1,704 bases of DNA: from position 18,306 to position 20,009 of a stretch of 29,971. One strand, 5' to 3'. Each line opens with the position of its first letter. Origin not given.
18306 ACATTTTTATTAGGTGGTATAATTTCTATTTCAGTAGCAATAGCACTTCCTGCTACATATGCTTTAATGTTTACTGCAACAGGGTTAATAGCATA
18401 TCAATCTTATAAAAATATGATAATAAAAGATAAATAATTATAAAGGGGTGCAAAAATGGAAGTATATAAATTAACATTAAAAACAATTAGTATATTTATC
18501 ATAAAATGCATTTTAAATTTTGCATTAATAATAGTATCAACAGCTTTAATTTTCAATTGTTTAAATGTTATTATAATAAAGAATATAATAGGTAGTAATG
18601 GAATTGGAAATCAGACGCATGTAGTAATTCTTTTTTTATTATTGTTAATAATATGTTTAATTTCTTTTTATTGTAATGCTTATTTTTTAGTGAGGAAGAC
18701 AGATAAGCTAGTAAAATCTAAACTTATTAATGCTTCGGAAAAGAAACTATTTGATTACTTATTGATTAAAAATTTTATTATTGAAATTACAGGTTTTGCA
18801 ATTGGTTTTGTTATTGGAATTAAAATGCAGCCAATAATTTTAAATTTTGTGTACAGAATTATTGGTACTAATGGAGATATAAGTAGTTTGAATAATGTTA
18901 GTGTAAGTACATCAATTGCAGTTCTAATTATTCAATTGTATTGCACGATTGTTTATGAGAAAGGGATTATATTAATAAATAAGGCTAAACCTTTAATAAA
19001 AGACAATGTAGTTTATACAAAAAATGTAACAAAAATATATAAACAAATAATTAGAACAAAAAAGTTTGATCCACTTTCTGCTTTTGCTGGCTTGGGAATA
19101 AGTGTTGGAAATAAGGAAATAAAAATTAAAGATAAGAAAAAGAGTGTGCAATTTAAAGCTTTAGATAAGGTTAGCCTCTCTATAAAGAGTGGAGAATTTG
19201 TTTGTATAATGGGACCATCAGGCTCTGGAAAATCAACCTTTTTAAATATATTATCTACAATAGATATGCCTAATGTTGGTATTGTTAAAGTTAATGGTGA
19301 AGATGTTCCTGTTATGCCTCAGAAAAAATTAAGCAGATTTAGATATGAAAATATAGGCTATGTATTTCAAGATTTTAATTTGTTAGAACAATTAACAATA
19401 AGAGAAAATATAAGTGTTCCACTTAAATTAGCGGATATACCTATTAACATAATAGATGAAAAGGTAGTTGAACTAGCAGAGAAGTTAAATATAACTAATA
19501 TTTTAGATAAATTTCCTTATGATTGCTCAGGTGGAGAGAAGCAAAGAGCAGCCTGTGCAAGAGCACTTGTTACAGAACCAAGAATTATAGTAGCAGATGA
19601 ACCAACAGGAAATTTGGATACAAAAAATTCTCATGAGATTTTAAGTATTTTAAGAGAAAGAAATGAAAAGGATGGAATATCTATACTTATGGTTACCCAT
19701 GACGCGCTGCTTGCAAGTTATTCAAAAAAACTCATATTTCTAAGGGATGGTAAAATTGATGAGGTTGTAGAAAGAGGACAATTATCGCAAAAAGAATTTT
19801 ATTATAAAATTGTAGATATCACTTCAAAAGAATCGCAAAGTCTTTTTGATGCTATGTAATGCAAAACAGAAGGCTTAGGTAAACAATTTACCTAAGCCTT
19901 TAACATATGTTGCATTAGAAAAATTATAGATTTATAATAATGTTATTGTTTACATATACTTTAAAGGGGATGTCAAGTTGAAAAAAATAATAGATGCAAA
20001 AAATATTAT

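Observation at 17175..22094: Duplicated FtsX-like permease / MacB-type ATPase locus with an in-frame permease-fragment::ATPase fusion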

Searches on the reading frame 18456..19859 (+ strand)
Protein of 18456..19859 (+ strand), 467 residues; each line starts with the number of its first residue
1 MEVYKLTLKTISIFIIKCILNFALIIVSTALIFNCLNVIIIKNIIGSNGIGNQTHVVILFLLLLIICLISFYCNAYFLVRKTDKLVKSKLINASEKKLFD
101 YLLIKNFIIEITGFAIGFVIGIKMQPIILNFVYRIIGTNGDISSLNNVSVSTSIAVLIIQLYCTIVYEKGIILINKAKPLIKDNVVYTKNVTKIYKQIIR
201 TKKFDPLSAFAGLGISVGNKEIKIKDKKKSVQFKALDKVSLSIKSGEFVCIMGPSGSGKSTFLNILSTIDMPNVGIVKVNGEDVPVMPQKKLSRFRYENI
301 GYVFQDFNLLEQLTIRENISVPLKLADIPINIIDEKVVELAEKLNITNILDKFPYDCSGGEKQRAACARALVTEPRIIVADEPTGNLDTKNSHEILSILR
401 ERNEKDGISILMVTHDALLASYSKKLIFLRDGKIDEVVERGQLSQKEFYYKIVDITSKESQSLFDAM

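Call 3: search_protein_families(library=pfam, proteins=[window:18456-19859:+], max_evalue=0.01)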
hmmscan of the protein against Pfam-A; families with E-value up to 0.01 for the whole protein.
window:18456-19859:+ (467 aa): 6 families
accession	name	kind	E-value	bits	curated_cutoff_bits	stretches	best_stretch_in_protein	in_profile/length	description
PF00005.33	ABC_tran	-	3.3e-31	109.2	25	1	236-384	1-136/137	ABC transporter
PF13304.12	AAA_21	-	3e-06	28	27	0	248-269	1-22/304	AAA domain, putative AbiEii toxin, Type IV TA system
PF02463.25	SMC_N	-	2.3e-05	24.4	40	0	232-264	9-42/220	RecF/RecN/SMC N terminal domain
PF13555.12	AAA_29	-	0.00019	21.5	27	1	237-273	13-49/61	P-loop containing region of AAA domain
PF03215.21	Rad17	-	0.0016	18.8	23.8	1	225-274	24-73/186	Rad17 P-loop domain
PF03193.22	RsgA_GTPase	-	0.0024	18.1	30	1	234-269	95-129/174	RsgA GTPase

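Call 7: search_protein_families(library=ncbifam, proteins=[window:18456-19859:+], max_evalue=0.01)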
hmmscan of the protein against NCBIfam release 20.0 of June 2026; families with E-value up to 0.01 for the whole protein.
window:18456-19859:+ (467 aa): 189 families (the best 25 are shown)
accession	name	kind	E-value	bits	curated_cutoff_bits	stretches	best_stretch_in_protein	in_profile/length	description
TIGR03608.1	L_ocin_972_ABC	subfamily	1.2e-60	204.5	254.85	1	228-429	6-206/206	putative bacteriocin export ABC transporter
NF038007.1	ABC_ATP_DarD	equivalog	5.5e-59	199.3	375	1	227-434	12-218/218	darobactin export ABC transporter ATP-binding protein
TIGR02673.1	FtsE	equivalog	8.1e-59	198.9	264.85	1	231-433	13-214/214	cell division ATP-binding protein FtsE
TIGR02211.1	LolD_lipo_ex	equivalog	3.1e-58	196.9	307.75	1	225-435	10-220/221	lipoprotein-releasing ABC transporter ATP-binding protein LolD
NF040933.2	ABC_arch_GlcV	equivalog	3.1e-50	171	450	1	222-440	8-226/357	glucose ABC transporter ATP-binding protein GlcV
NF007826.0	PRK10535.1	equivalog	1.2e-48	165.9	966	1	228-435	16-222/648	macrolide ABC transporter ATP-binding protein/permease MacB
TIGR02982.1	heterocyst_DevA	subfamily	3.3e-48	164.2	295.8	1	230-434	15-219/220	ABC exporter ATP-binding subunit, DevA family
NF008639.0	PRK11629.1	equivalog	2.1e-46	158.3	360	1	227-436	17-226/234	lipoprotein-releasing ABC transporter ATP-binding protein LolD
TIGR00968.1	3a0106s01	subfamily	2.2e-46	158.3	342.75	1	224-444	3-219/237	sulfate ABC transporter ATP-binding protein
TIGR03265.1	PhnT2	equivalog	9.3e-44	150.1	457.7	1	222-436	5-215/353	putative 2-aminoethylphosphonate ABC transporter ATP-binding protein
NF040840.2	tungstate_WtpC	equivalog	1.7e-43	149.3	440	1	222-439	2-214/347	tungstate ABC transporter ATP-binding protein WtpC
TIGR02315.1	ABC_phnC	equivalog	3.4e-43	147.8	266.1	1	231-434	13-224/243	phosphonate ABC transporter ATP-binding protein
NF007879.0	PRK10584.1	equivalog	4.3e-43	147.7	336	1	231-436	21-226/228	putative ABC transporter ATP-binding protein YbbA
TIGR02314.1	ABC_MetN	equivalog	3.2e-42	144.8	499.7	1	229-432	14-217/343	methionine ABC transporter ATP-binding protein MetN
TIGR04521.1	ECF_ATPase_2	equivalog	9.7e-41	139.7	330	1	227-439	12-228/279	energy-coupling factor transporter ATPase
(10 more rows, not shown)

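Call 9: find_homologous_proteins(query=window:18456-19859:+, max_evalue=1e-10)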
Query window:18456-19859:+ (467 aa): 7385 proteins with E <= 1e-10 among 8000 candidates; the best 120 are listed.
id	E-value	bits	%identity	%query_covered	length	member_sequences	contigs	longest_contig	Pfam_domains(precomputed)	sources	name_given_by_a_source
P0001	2.3e-293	991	100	100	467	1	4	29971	PF00005.34,PF02463.26,PF13304.13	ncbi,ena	-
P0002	4.7e-118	413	65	61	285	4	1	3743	PF00005.34,PF02463.26,PF13304.13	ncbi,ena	-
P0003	8.1e-108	379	58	51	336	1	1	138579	PF13173.13,PF00006.32,PF13555.13,PF13401.13,PF03193.23,PF20703.4,PF13238.13,PF01637.25,PF13304.13,PF00931.29,PF13191.13,PF01583.27,PF06414.19,PF00005.34,PF13521.13,PF25199.2,PF20720.4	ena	-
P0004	1.5e-102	362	61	60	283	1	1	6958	PF00005.34,PF02463.26,PF13304.13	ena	-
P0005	1.7e-102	362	61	61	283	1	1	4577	PF00005.34,PF02463.26,PF13304.13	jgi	jgi:putative ABC transport system ATP-binding protein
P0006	2.1e-102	361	61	60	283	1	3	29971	PF00005.34,PF02463.26,PF13304.13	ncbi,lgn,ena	-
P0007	2.1e-101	358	66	51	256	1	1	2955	PF00005.34,PF02463.26,PF13304.13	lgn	-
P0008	1.8e-100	355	69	50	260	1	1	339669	PF00005.34,PF13304.13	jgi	jgi:putative ABC transport system ATP-binding protein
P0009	1.8e-100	355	67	50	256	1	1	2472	PF00005.34,PF13555.13,PF13304.13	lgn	-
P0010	2.8e-99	351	67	50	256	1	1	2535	PF00005.34,PF13555.13,PF13304.13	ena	-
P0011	1.3e-98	349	63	54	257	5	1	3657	PF00005.34,PF13304.13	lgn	-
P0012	2.9e-98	348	63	51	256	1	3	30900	PF00005.34,PF02463.26,PF13304.13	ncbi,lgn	ncbi:MAG: ABC transporter ATP-binding protein [Clostridium sp.]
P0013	3.1e-98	348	66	52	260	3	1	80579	PF00005.34,PF13304.13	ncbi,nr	ncbi:bacitracin ABC transporter ATP-binding protein [Clostridium acetobutylicum]|nr:bacitracin ABC t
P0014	3.5e-98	347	63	51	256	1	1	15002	PF00005.34,PF13304.13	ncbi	ncbi:MAG: ABC transporter ATP-binding protein [Clostridium sp.]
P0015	9.5e-98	346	54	50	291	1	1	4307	PF00005.34,PF13304.13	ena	-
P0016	1.3e-97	346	65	50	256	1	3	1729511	PF00005.34,PF13304.13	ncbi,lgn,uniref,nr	ncbi:ABC transporter ATP-binding protein [Desnuesiella massiliensis]|uniref:ABC transporter ATP-bind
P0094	4.0e-88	314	59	54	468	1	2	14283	PF00005.34,PF13304.13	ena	-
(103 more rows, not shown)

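Call 11: find_encoding_contigs(protein=P0001, flank=10000, max_places=10)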
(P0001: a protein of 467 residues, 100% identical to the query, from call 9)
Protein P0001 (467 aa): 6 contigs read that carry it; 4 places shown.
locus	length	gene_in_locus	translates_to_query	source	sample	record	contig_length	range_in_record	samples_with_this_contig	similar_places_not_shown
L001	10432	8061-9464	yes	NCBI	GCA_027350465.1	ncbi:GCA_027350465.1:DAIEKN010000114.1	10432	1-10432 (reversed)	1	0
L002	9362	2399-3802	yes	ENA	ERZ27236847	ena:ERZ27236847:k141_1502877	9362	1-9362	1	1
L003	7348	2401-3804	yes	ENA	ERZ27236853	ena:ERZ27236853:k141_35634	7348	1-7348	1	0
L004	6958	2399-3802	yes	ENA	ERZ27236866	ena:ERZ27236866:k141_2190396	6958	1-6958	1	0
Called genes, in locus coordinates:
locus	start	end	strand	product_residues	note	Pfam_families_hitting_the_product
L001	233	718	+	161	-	PF05598:DUF772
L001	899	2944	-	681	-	PF02743:dCache_1, PF22673:MCP-like_PDC_1, PF00672:HAMP, PF00015:MCPsignal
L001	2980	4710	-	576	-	PF02203:TarH (weak), PF12729:4HB_MCP_1, PF00672:HAMP (faint), PF00015:MCPsignal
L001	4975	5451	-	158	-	PF00358:PTS_EIIA_1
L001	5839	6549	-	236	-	PF00392:GntR, PF07702:UTRA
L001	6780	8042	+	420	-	PF02687:FtsX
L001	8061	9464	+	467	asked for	PF02463:SMC_N (faint), PF00005:ABC_tran, PF13304:AAA_21 (faint)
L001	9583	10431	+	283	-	PF02463:SMC_N (weak), PF00005:ABC_tran, PF13304:AAA_21 (faint)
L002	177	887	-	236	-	PF00392:GntR, PF07702:UTRA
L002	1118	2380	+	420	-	PF02687:FtsX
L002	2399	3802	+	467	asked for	PF02463:SMC_N (faint), PF00005:ABC_tran, PF13304:AAA_21 (faint)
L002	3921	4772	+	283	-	PF02463:SMC_N (weak), PF00005:ABC_tran, PF13304:AAA_21 (faint)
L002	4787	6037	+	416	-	PF02687:FtsX (weak)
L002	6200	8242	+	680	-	PF01145:Band_7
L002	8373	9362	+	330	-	?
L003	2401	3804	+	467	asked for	PF02463:SMC_N (faint), PF00005:ABC_tran, PF13304:AAA_21 (faint)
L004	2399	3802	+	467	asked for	PF02463:SMC_N (faint), PF00005:ABC_tran, PF13304:AAA_21 (faint)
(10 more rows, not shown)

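Call 12: find_encoding_contigs(protein=P0002, flank=10000, max_places=10)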
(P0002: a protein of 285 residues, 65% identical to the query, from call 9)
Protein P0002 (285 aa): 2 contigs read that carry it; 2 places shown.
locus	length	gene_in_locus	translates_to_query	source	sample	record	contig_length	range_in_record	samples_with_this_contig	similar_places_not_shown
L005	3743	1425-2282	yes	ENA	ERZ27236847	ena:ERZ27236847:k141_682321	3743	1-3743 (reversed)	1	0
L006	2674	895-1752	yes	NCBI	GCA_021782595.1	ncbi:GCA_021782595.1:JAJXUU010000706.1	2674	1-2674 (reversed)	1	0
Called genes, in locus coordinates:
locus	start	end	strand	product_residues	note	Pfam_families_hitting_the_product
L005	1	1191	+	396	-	?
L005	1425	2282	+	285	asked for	PF02463:SMC_N (faint), PF00005:ABC_tran, PF13304:AAA_21 (faint)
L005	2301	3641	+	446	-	PF02687:FtsX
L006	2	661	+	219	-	?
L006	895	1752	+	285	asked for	PF02463:SMC_N (faint), PF00005:ABC_tran, PF13304:AAA_21 (faint)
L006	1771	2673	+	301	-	?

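Call 38: find_encoding_contigs(protein=P0005, flank=10000)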
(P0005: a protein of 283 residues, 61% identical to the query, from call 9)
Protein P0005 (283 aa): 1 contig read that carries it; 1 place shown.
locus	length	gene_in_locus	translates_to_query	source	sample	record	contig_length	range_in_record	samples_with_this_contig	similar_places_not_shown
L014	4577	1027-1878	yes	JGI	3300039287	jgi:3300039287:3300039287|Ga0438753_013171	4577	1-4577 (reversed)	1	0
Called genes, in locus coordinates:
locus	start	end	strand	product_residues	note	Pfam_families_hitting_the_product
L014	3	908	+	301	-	?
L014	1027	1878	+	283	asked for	PF02463:SMC_N (weak), PF00005:ABC_tran, PF13304:AAA_21 (faint)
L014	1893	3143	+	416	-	PF02687:FtsX (weak)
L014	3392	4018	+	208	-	PF00376:MerR (weak), PF13411:MerR_1, PF00239:Resolvase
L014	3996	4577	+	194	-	?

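Call 57: list_cluster_members(proteins=[P0001, P0142, P0122, P0006, P0002])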
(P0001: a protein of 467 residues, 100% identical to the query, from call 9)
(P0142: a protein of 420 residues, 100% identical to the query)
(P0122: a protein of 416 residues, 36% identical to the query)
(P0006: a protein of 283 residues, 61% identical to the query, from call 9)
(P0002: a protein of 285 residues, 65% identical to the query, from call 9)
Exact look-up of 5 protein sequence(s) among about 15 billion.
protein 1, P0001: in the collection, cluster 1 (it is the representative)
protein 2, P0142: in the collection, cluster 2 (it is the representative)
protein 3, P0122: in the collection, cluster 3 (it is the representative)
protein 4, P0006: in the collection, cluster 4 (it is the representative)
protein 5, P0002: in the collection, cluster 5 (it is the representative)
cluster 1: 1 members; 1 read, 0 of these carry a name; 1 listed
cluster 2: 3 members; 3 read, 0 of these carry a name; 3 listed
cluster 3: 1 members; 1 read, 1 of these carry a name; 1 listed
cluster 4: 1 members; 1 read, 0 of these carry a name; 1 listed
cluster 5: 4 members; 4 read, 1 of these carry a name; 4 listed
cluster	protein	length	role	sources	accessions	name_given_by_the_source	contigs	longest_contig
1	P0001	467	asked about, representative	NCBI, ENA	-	-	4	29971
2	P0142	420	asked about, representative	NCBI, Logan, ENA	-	-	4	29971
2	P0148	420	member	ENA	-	-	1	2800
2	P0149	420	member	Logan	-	-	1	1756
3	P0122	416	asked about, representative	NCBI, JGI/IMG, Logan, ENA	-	putative ABC transport system permease protein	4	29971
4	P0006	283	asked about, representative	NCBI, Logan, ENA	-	-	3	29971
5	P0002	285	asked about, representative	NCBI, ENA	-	-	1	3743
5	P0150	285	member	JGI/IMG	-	putative ABC transport system ATP-binding protein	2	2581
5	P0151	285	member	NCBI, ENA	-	-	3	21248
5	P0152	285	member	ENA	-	-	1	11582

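Call 58: find_encoding_contigs(protein=P0148, flank=10000)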
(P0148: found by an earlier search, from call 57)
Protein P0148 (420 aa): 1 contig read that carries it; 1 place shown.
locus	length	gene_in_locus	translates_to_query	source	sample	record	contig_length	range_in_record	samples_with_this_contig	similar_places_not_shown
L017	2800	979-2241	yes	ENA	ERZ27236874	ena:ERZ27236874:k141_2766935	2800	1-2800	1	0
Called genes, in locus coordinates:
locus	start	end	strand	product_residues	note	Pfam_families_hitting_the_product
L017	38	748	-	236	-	PF00392:GntR, PF07702:UTRA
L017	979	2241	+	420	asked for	PF02687:FtsX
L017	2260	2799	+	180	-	?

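Call 59: find_encoding_contigs(protein=P0149, flank=10000)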
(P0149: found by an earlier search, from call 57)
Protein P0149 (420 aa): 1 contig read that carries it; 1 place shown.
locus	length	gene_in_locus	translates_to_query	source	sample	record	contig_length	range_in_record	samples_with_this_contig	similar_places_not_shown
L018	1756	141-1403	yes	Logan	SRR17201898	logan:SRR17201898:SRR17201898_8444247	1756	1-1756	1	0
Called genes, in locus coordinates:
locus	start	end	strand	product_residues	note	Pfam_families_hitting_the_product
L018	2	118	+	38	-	?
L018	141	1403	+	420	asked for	PF02687:FtsX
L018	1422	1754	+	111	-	?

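Call 61: find_encoding_contigs(protein=P0094, flank=6000, max_places=3)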
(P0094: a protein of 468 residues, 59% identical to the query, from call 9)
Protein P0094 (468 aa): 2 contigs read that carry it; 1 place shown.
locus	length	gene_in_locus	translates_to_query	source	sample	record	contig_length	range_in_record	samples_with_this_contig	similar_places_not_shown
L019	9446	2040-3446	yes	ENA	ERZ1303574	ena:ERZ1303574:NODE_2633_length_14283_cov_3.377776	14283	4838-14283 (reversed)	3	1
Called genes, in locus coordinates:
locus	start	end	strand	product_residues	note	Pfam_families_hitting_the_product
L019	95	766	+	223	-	PF03483:B3_4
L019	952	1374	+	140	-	PF12802:MarR_2 (weak)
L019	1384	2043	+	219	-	-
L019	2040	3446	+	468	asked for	PF00005:ABC_tran, PF13304:AAA_21 (faint)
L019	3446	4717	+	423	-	PF02687:FtsX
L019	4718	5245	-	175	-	PF12850:Metallophos_2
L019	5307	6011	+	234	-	PF02463:SMC_N (weak), PF00005:ABC_tran, PF13304:AAA_21 (faint)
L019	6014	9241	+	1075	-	PF19220:Rod_CreS (faint), PF02687:FtsX, PF12704:MacB_PCD (weak), PF02687:FtsX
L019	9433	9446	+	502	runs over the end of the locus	PF15418:DUF4625 (faint), PF02494:HYR (faint), PF16403:Bact_surface_Ig-like (weak), PF18981:InlK_D3 (faint), PF19077:Big_13 (faint), PF20164:GspA_SrpA_N (faint), PF16403:Bact_surface_Ig-like, PF00877:NLPC_P60, +3 more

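Call 69: search_protein_families(library=pfam, proteins=[L019:1384-2043:+, L019:952-1374:+], max_evalue=0.001)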
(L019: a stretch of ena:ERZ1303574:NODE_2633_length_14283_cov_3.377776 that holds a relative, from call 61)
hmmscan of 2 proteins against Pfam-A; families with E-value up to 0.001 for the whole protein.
L019:1384-2043:+ (219 aa): 1 family
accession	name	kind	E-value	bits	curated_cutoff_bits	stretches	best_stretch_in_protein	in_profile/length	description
PF02687.27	FtsX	-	0.00062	20.2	25.5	1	66-177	2-110/120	FtsX-like permease C-terminal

L019:952-1374:+ (140 aa): 3 families
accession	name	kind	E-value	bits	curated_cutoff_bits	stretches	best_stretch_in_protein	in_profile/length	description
PF12802.13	MarR_2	-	6.8e-08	33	27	1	29-88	1-60/61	MarR family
PF24034.1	DUF7343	-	4.3e-05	23.7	27.6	1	34-76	4-46/62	Domain of unknown function (DUF7343)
PF13463.12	HTH_27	-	0.00017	22.2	22.2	1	34-98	4-68/68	Winged helix DNA-binding domain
